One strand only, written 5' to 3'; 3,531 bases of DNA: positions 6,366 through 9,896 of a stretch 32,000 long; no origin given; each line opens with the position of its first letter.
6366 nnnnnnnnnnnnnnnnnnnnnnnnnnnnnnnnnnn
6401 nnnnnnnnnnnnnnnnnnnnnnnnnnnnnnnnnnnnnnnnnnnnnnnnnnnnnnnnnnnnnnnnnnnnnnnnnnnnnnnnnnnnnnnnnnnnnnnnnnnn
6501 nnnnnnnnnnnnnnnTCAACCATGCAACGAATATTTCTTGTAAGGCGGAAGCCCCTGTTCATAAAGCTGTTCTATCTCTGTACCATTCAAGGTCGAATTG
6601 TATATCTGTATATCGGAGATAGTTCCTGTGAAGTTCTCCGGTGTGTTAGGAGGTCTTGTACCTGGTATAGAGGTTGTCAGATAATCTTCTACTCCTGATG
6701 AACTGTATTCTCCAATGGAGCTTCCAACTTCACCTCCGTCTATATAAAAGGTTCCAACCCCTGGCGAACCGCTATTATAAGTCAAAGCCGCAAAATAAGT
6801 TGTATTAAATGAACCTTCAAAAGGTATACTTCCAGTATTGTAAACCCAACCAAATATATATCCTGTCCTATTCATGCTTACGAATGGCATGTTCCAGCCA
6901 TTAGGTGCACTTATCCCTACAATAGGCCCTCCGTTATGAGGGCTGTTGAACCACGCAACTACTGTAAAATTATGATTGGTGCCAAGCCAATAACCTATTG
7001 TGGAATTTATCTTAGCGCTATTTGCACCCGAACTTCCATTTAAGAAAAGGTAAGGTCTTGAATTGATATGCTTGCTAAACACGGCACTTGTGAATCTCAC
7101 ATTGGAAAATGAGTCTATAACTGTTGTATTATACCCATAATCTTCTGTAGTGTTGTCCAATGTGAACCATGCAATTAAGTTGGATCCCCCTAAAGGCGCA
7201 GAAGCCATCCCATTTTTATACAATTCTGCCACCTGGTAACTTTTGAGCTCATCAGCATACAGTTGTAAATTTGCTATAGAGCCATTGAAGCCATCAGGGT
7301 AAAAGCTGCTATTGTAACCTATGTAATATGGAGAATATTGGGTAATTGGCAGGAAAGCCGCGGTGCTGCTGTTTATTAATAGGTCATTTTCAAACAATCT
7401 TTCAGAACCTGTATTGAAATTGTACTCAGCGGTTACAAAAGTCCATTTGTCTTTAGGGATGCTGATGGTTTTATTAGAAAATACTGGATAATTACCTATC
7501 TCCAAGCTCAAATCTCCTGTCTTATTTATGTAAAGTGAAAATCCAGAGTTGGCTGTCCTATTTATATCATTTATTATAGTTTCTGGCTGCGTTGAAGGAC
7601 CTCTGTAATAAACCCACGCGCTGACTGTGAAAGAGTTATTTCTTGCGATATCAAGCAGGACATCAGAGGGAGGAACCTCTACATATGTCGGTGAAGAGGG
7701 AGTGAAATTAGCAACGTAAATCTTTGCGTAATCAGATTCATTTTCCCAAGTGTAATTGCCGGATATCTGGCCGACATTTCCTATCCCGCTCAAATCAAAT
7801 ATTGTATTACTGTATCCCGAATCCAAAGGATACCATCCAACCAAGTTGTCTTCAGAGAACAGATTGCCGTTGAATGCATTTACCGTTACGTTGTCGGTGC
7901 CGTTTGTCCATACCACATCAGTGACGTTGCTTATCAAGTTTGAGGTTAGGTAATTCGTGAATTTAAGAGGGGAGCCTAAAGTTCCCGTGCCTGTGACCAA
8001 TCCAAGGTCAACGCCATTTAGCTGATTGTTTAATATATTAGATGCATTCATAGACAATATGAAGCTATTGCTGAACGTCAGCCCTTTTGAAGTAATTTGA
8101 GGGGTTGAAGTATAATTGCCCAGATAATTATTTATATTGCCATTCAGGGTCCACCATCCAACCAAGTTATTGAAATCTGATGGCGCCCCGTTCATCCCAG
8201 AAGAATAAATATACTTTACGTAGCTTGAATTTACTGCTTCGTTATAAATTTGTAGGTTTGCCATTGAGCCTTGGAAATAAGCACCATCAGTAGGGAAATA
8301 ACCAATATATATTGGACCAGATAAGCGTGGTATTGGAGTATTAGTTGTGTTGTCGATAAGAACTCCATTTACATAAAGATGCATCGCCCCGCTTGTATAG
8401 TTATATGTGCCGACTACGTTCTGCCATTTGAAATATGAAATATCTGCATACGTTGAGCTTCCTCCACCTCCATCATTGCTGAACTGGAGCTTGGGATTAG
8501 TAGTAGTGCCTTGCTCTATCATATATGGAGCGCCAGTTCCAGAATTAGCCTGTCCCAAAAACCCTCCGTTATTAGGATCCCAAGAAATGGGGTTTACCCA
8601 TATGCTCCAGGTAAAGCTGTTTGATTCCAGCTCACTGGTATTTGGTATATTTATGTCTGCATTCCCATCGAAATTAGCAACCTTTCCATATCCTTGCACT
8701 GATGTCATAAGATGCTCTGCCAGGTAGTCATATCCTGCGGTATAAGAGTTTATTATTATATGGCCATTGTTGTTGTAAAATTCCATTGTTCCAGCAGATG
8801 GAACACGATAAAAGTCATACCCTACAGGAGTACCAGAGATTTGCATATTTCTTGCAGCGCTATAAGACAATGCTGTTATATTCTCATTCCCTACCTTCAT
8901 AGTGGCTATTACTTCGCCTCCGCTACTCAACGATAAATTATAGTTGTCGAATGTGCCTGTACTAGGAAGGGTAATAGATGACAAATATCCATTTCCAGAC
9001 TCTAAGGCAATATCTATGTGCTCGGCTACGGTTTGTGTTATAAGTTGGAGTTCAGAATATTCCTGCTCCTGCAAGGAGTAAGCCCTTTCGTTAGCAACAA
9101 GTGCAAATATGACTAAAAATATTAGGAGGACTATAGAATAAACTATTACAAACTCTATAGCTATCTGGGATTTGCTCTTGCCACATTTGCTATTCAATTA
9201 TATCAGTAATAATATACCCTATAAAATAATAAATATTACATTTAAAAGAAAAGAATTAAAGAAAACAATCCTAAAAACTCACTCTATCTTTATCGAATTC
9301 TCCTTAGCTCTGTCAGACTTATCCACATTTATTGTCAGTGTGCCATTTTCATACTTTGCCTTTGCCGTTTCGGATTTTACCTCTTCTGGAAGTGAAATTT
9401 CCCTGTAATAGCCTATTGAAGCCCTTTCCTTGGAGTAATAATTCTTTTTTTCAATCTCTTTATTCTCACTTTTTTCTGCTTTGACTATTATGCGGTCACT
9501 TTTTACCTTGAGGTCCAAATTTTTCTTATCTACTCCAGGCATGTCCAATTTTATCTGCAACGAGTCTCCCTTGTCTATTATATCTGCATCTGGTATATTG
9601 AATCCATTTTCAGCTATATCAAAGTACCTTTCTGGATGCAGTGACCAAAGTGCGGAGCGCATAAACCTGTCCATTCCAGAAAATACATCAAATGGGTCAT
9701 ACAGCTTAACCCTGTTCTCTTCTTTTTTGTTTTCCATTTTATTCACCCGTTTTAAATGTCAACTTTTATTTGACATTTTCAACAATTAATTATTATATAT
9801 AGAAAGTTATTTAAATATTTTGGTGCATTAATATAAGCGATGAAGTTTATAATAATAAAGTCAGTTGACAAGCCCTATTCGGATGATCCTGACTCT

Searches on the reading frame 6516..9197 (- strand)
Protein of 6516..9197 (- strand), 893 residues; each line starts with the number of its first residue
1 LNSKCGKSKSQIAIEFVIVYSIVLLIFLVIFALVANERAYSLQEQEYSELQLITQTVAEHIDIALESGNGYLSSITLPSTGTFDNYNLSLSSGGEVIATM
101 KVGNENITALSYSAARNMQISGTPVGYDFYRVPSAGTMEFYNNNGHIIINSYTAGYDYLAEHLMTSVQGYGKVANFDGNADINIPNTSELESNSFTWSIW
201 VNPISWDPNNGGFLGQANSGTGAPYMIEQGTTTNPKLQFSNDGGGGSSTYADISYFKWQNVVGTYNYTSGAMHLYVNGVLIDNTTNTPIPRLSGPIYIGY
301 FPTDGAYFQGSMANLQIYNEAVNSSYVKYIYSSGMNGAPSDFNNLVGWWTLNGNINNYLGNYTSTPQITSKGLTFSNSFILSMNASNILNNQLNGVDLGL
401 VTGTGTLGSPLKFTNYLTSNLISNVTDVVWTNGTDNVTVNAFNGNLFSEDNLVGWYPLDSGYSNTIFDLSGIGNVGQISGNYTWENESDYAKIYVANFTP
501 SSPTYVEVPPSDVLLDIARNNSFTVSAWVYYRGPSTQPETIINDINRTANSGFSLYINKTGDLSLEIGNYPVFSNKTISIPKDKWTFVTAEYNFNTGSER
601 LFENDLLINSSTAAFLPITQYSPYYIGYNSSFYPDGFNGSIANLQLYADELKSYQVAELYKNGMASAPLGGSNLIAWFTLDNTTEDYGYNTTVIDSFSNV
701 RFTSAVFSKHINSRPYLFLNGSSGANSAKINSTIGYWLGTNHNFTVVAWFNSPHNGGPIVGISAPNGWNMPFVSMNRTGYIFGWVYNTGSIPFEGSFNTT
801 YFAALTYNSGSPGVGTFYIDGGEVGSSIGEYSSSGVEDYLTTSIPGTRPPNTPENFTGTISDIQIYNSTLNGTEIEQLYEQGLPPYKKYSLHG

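Call 76: search_protein_families(library=pfam, proteins=[window:6516-9197:-], max_evalue=0.0001)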
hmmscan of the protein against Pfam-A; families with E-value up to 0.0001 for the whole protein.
window:6516-9197:- (893 aa): 1 family
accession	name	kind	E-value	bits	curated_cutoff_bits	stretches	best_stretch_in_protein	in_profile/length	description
PF13385.13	Laminin_G_3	-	3.7e-46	157.4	27.6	3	177-325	2-148/151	Concanavalin A-like lectin/glucanases superfamily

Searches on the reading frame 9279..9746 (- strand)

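Call 76: search_protein_families(library=pfam, proteins=[window:9279-9746:-], max_evalue=0.0001)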
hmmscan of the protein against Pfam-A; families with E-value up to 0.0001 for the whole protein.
window:9279-9746:- (155 aa): 2 families
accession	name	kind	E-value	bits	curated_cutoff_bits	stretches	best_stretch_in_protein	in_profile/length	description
PF00011.27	HSP20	-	3.6e-19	69.2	20.8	1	55-154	1-101/102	Hsp20/alpha crystallin family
PF17886.7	ArsA_HSP20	-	1.4e-10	41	22.5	1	61-140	2-62/63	HSP20-like domain found in ArsA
